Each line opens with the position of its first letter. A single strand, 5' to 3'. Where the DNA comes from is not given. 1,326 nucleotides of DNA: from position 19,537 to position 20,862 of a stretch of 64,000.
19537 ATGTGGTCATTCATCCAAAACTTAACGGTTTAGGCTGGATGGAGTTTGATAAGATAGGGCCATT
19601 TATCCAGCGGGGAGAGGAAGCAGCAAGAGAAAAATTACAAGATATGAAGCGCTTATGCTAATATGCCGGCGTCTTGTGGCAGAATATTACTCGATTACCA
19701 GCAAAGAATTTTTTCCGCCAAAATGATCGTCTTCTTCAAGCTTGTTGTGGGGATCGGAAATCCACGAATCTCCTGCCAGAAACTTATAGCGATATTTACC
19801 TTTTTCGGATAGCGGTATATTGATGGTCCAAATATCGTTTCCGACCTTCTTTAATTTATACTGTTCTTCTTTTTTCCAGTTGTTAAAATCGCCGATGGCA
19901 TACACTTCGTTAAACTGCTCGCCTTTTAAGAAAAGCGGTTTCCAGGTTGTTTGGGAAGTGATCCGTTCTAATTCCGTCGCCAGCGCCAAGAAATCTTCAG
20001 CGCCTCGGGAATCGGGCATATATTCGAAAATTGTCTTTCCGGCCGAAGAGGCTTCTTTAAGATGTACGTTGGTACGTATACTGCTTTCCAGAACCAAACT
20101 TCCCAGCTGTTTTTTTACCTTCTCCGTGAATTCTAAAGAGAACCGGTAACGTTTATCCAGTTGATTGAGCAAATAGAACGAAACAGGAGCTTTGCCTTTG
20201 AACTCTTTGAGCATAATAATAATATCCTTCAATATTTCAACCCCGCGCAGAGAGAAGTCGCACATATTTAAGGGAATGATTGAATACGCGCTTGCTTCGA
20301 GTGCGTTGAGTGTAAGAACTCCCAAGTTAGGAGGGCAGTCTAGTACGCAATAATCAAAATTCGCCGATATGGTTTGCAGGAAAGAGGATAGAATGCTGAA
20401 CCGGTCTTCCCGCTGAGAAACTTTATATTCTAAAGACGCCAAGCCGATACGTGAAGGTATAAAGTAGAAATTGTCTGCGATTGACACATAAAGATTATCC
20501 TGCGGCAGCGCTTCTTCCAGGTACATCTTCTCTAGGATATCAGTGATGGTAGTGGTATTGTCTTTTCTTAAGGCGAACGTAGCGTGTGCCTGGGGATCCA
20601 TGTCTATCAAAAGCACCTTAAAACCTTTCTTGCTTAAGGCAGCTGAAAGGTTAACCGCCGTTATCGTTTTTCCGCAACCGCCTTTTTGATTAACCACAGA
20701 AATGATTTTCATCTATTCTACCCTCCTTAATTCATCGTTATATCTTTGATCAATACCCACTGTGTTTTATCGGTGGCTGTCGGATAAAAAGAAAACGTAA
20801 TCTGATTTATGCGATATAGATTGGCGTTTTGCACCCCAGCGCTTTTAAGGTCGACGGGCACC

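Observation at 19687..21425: ParA/MinD-type ATPase fused to a CBM48 glycogen-binding module, with a poly-basic membrane partner: candidate glycogen-granule positioning system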

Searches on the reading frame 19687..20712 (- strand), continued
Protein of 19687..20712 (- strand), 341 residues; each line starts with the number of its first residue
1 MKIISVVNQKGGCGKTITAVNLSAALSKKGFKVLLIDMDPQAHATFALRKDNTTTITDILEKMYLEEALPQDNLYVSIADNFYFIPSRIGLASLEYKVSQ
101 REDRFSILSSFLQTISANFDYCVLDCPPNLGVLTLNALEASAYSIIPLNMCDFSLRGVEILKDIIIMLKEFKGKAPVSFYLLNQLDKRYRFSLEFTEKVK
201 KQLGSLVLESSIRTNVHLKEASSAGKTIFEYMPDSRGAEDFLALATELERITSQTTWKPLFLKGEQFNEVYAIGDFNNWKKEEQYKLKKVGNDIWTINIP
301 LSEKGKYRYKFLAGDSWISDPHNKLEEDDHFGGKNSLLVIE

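Call 87: search_protein_families(library=pfam, proteins=[P0156, P0182, P0239, P0271, P0291, P0295], max_evalue=0.001)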
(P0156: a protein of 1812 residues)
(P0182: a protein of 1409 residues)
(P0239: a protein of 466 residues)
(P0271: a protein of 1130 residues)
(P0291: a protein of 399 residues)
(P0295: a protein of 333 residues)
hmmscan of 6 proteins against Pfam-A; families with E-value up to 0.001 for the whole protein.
P0156 (1812 aa): 8 families
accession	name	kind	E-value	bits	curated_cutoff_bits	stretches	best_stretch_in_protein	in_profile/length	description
PF16561.11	AMPK1_CBM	-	5e-183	594.3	26.8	17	337-408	4-73/85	Glycogen recognition site of AMP-activated protein kinase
PF02922.24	CBM_48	-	1.4e-177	577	22.4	17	864-922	11-71/83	Carbohydrate-binding module 48 (Isoamylase N-terminal domain)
PF22019.2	GlgB_N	-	4.1e-69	229.2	27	0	596-657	27-94/94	alpha-1,4-glucan branching enzyme GlgB, N-terminal domain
PF22058.2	X25_BaPul_like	-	1.2e-62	208.4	27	1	1157-1189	23-55/87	Pullulanase X25 domain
PF16760.10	CBM53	-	2.6e-19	69.7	27.6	0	345-379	10-51/57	Starch/carbohydrate-binding module (family 53)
PF19077.6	Big_13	-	1.6e-16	61.1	27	0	1311-1363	28-82/102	Bacterial Ig-like domain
PF02903.20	Alpha-amylase_N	-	5.6e-08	33.4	23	0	709-743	47-88/120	Alpha amylase, N-terminal ig-like domain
PF14508.12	GH97_N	-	0.00016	21.7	25.3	0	1512-1569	1-56/229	Glycosyl-hydrolase 97 N-terminal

P0182 (1409 aa): 8 families
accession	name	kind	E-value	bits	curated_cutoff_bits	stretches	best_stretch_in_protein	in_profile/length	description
PF16561.11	AMPK1_CBM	-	7.9e-86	282.8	26.8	7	485-561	9-80/85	Glycogen recognition site of AMP-activated protein kinase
PF00128.31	Alpha-amylase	-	1.7e-62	212.6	22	1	952-1324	2-443/446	Alpha amylase, catalytic domain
PF02922.24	CBM_48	-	1.5e-43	147.4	22.4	4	583-648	12-81/83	Carbohydrate-binding module 48 (Isoamylase N-terminal domain)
PF22058.2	X25_BaPul_like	-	4.3e-36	123.3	27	5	166-216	14-64/87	Pullulanase X25 domain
PF16760.10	CBM53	-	5.4e-12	46.3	27.6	0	595-631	11-51/57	Starch/carbohydrate-binding module (family 53)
PF02903.20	Alpha-amylase_N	-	5.9e-09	36.6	23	1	825-923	5-108/120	Alpha amylase, N-terminal ig-like domain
PF11941.14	DUF3459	-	2.5e-06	28.2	22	1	1310-1361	1-56/90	Domain of unknown function (DUF3459)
PF19077.6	Big_13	-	4.5e-05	24.3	27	0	142-203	23-83/102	Bacterial Ig-like domain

P0239 (466 aa): 5 families
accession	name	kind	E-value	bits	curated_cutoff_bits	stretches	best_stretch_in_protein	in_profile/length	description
PF16561.11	AMPK1_CBM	-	6.1e-67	222.3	26.8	5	23-106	4-83/85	Glycogen recognition site of AMP-activated protein kinase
PF02922.24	CBM_48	-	1.8e-47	160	22.4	5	216-275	10-72/83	Carbohydrate-binding module 48 (Isoamylase N-terminal domain)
PF22058.2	X25_BaPul_like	-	2.6e-31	108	27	5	38-103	13-70/87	Pullulanase X25 domain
PF16760.10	CBM53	-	8e-09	36.1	27.6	0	23-70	2-54/57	Starch/carbohydrate-binding module (family 53)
PF19077.6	Big_13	-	0.00034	21.5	27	0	393-438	37-83/102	Bacterial Ig-like domain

P0271 (1130 aa): 9 families
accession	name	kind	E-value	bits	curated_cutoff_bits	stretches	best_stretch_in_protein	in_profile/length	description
PF16561.11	AMPK1_CBM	-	1.2e-65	218.2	26.8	4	31-113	5-82/85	Glycogen recognition site of AMP-activated protein kinase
PF00128.31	Alpha-amylase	-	7.1e-53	180.9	22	1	601-998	1-390/446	Alpha amylase, catalytic domain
PF22058.2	X25_BaPul_like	-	2.3e-34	117.8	27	4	391-459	13-72/87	Pullulanase X25 domain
PF02922.24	CBM_48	-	7.9e-30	103.5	22.4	3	27-87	11-72/83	Carbohydrate-binding module 48 (Isoamylase N-terminal domain)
PF16760.10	CBM53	-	2.3e-10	41.1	27.6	0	28-73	2-49/57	Starch/carbohydrate-binding module (family 53)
PF16411.10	SusF_SusE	-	1.5e-09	38.8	27.5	0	394-451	8-64/167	Outer membrane protein SusF_SusE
PF09134.16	Invasin_D3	-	4.3e-05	24.4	33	0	400-433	51-86/98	Invasin, domain 3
PF24695.1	PITM1-3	-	6.8e-05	23.5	27.7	0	394-431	48-87/98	PITM 1-3, beta-sandwich domain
PF02903.20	Alpha-amylase_N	-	7.8e-05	23.3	23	1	488-578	17-110/120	Alpha amylase, N-terminal ig-like domain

P0291 (399 aa): 7 families
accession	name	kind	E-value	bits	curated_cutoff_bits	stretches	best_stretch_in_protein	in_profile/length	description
PF16561.11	AMPK1_CBM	-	7.2e-66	218.9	26.8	4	26-102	8-81/85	Glycogen recognition site of AMP-activated protein kinase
PF02922.24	CBM_48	-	4.3e-31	107.5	22.4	4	19-89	11-80/83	Carbohydrate-binding module 48 (Isoamylase N-terminal domain)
PF22058.2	X25_BaPul_like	-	9.1e-30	103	27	4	144-194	13-65/87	Pullulanase X25 domain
PF16760.10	CBM53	-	3.6e-14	53.2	27.6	1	20-68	2-54/57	Starch/carbohydrate-binding module (family 53)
PF00686.25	CBM_20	-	6e-09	36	23.3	0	20-86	3-86/97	Starch binding domain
PF16411.10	SusF_SusE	-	2.8e-07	31.4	27.5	0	246-298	3-64/167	Outer membrane protein SusF_SusE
PF09134.16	Invasin_D3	-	2.5e-05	25.1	33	0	152-187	49-88/98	Invasin, domain 3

P0295 (333 aa): 5 families
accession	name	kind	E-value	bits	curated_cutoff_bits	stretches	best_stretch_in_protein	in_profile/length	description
PF16561.11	AMPK1_CBM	-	1.1e-52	176.5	26.8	3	50-131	3-81/85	Glycogen recognition site of AMP-activated protein kinase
PF02922.24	CBM_48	-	1.4e-34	118.7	22.4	3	53-104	17-72/83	Carbohydrate-binding module 48 (Isoamylase N-terminal domain)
PF22058.2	X25_BaPul_like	-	3.6e-18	65.9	27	3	65-116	13-66/87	Pullulanase X25 domain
PF16760.10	CBM53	-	7.8e-13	48.9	27.6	0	261-288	10-41/57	Starch/carbohydrate-binding module (family 53)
PF12124.13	bCoV_SUD_C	-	5.6e-05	23.3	25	0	161-175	7-21/66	Betacoronavirus SUD-C domain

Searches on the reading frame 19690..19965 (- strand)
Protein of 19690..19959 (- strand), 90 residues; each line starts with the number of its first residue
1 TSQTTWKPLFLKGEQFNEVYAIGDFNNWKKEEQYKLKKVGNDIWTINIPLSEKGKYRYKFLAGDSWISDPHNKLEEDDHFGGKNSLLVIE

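Call 15: search_solved_structures(query=window:19690-19959:-, max_evalue=1, show_alignments=4)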
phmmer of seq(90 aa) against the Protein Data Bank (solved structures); distinct sequences matched with E-value up to 1: 35.
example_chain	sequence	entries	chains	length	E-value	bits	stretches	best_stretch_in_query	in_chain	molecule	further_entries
4y0g_A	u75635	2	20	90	2.4e-05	27.8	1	13-85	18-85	5'-AMP-activated protein kinase subunit beta-2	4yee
2f15_A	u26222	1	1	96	2.9e-05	27.6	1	13-85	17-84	5'-AMP-activated protein kinase, beta-2 subunit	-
2lu3_A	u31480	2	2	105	3.8e-05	27.2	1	13-85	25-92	5'-AMP-activated protein kinase subunit beta-2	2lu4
4yef_A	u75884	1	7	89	0.00013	25.5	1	17-85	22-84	5'-AMP-activated protein kinase subunit beta-1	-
1z0n_A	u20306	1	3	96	0.00013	25.5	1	17-85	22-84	5'-AMP-activated protein kinase, beta-1 subunit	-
1z0m_A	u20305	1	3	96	0.00016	25.2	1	17-85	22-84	5'-AMP-activated protein kinase, beta-1 subunit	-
4rer_B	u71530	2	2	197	0.00017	25.1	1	14-75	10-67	5'-AMP-activated protein kinase subunit beta-2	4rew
7jhg_B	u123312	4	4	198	0.00017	25.1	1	14-75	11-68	5'-AMP-activated protein kinase subunit beta-2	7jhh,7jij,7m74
6b2e_B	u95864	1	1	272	0.00021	24.8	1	13-75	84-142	5'-AMP-activated protein kinase subunit beta-2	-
6e4t_B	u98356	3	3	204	0.00078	23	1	17-75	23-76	5'-AMP-activated protein kinase subunit beta-1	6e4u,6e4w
8j5d_D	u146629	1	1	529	0.00079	23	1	12-89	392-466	Phosphoglucan phosphatase LSF1, chloroplastic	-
4qfg_B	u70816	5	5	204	0.0011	22.5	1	17-75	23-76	5'-AMP-activated protein kinase subunit beta-1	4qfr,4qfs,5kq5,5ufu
8dge_A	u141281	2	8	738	0.0013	22.2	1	17-70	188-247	Alpha amylase, catalytic domain protein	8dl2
8dl1_A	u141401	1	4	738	0.0013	22.2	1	17-70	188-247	Alpha amylase, catalytic domain protein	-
5t5t_B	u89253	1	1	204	0.0014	22.2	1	17-75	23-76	5'-AMP-activated protein kinase subunit beta-1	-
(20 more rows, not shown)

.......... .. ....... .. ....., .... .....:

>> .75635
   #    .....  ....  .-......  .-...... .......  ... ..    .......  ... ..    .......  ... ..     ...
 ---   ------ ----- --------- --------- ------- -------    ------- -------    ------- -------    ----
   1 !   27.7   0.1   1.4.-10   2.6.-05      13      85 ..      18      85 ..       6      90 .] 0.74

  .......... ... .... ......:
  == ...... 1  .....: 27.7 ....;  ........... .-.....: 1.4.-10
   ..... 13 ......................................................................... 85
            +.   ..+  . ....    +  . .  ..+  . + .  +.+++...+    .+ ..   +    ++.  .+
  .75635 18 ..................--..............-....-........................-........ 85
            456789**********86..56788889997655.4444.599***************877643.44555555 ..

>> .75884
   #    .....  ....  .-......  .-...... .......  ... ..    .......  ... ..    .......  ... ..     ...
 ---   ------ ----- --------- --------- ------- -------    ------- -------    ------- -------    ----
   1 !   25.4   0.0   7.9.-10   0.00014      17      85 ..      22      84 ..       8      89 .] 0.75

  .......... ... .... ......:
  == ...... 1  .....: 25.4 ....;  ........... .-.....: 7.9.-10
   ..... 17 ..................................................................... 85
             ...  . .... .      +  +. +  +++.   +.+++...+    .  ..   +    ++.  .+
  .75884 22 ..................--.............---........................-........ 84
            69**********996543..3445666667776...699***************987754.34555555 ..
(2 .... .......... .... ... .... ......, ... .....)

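Call 67: predict_structure(alignment_id=A6)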
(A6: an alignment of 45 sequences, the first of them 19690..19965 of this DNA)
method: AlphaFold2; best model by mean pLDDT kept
length: 92 residues; sequences in the alignment: 45
mean_pLDDT: 91.6   pTM: 0.81
mean pLDDT of the five models: 91.6, 91.4, 91.4, 91.2, 91.1
residues with pLDDT >= 90: 75; 70-90: 13; 50-70: 2; < 50: 2
segments of 3 or more residues with pLDDT < 50: none
pLDDT, mean of each block of 10 residues (from residue 1): 72 93 96 97 95 93 95 93 92 88
secondary structure, 60 per line:
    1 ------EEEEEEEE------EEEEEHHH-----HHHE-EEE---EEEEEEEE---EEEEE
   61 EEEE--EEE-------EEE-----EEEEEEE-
elements in order: E7-14 E21-25 E39-41 E45-52 E56-64 E67-69 E77-79 E85-91

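Call 70: fold_search(model_id=the predicted structure, library=pdb)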
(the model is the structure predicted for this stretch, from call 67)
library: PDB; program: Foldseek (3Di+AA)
matches with E <= 10: 1745; with E <= 0.001: 95
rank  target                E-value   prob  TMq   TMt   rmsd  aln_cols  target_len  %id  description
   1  5kq5_B                6.3e-07  1.00  0.76  0.46   1.7        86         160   26  AMPK bound to allosteric activator (released 2016-08-17)
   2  6c9h_B                7.0e-07  1.00  0.79  0.45   1.8        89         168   26  non-phosphorylated AMP-activated protein kinase bound to pharmacological activator R734 (released 2018-11-28)
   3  1z0m_C                7.0e-07  1.00  0.70  0.79   2.7        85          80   26  the glycogen-binding domain of the AMP-activated protein kinase beta1 subunit (released 2005-10-25)
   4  6c9g_B                8.8e-07  1.00  0.79  0.43   1.8        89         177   26  AMP-activated protein kinase bound to pharmacological activator R739 (released 2018-11-28)
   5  4yee_E                9.3e-07  1.00  0.70  0.75   2.8        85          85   26  beta2 carbohydrate binding module (CBM) of AMP-activated protein kinase (AMPK) in complex with glucosyl-beta-cyclodext (released 2015-04-01)
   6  5ezv_B                9.8e-07  1.00  0.76  0.40   1.7        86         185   26  X-ray crystal structure of AMP-activated protein kinase alpha-2/alpha-1 RIM chimaera (alpha-2(1-347)/alpha-1(349-401)/ (released 2016-03-09)
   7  4yee_A                9.8e-07  1.00  0.70  0.78   3.0        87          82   25  beta2 carbohydrate binding module (CBM) of AMP-activated protein kinase (AMPK) in complex with glucosyl-beta-cyclodext (released 2015-04-01)
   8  8bik_E                1.1e-06  1.00  0.76  0.43   1.7        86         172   26  Crystal structure of human AMPK heterotrimer in complex with allosteric activator C455 (released 2024-05-15)
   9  5ezv_D                1.2e-06  1.00  0.68  0.36   2.8        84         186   26  X-ray crystal structure of AMP-activated protein kinase alpha-2/alpha-1 RIM chimaera (alpha-2(1-347)/alpha-1(349-401)/ (released 2016-03-09)
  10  4qfs_B                1.4e-06  1.00  0.74  0.45   1.8        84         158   26  Structure of AMPK in complex with Br2-A769662core activator and STAUROSPORINE inhibitor (released 2014-08-06)
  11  6c9j_B                1.5e-06  1.00  0.79  0.44   1.8        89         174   26  AMP-activated protein kinase bound to pharmacological activator R734 (released 2018-11-28)
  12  6c9f_B                1.6e-06  1.00  0.79  0.43   1.8        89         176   26  AMP-activated protein kinase bound to pharmacological activator R734 (released 2018-11-28)
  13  4zhx_D                1.6e-06  1.00  0.69  0.39   2.8        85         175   26  Novel binding site for allosteric activation of AMPK (released 2016-03-09)
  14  5t5t_B                1.7e-06  1.00  0.76  0.45   1.6        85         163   26  AMPK bound to allosteric activator (released 2017-03-29)
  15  1z0m_B                2.0e-06  1.00  0.70  0.78   2.9        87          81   25  the glycogen-binding domain of the AMP-activated protein kinase beta1 subunit (released 2005-10-25)
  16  4yee_N                2.1e-06  1.00  0.71  0.77   2.9        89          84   25  beta2 carbohydrate binding module (CBM) of AMP-activated protein kinase (AMPK) in complex with glucosyl-beta-cyclodext (released 2015-04-01)
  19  4yee_B                2.2e-06  1.00  0.71  0.77   3.0        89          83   26  beta2 carbohydrate binding module (CBM) of AMP-activated protein kinase (AMPK) in complex with glucosyl-beta-cyclodext (released 2015-04-01)
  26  4yee_D                3.3e-06  1.00  0.67  0.76   2.9        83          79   26  beta2 carbohydrate binding module (CBM) of AMP-activated protein kinase (AMPK) in complex with glucosyl-beta-cyclodext (released 2015-04-01)
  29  4yef_C                3.9e-06  1.00  0.70  0.80   2.7        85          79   26  beta1 carbohydrate binding module (CBM) of AMP-activated protein kinase (AMPK) in complex with glucosyl-beta-cyclodode (released 2015-06-24)
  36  4yef_B                6.1e-06  1.00  0.67  0.71   3.0        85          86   26  beta1 carbohydrate binding module (CBM) of AMP-activated protein kinase (AMPK) in complex with glucosyl-beta-cyclodode (released 2015-06-24)
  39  4yef_D                7.6e-06  1.00  0.72  0.85   1.8        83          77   26  beta1 carbohydrate binding module (CBM) of AMP-activated protein kinase (AMPK) in complex with glucosyl-beta-cyclodode (released 2015-06-24)
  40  4yef_E                8.0e-06  1.00  0.76  0.82   2.1        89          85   27  beta1 carbohydrate binding module (CBM) of AMP-activated protein kinase (AMPK) in complex with glucosyl-beta-cyclodode (released 2015-06-24)
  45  1z0m_A                1.6e-05  1.00  0.68  0.71   3.0        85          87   26  the glycogen-binding domain of the AMP-activated protein kinase beta1 subunit (released 2005-10-25)
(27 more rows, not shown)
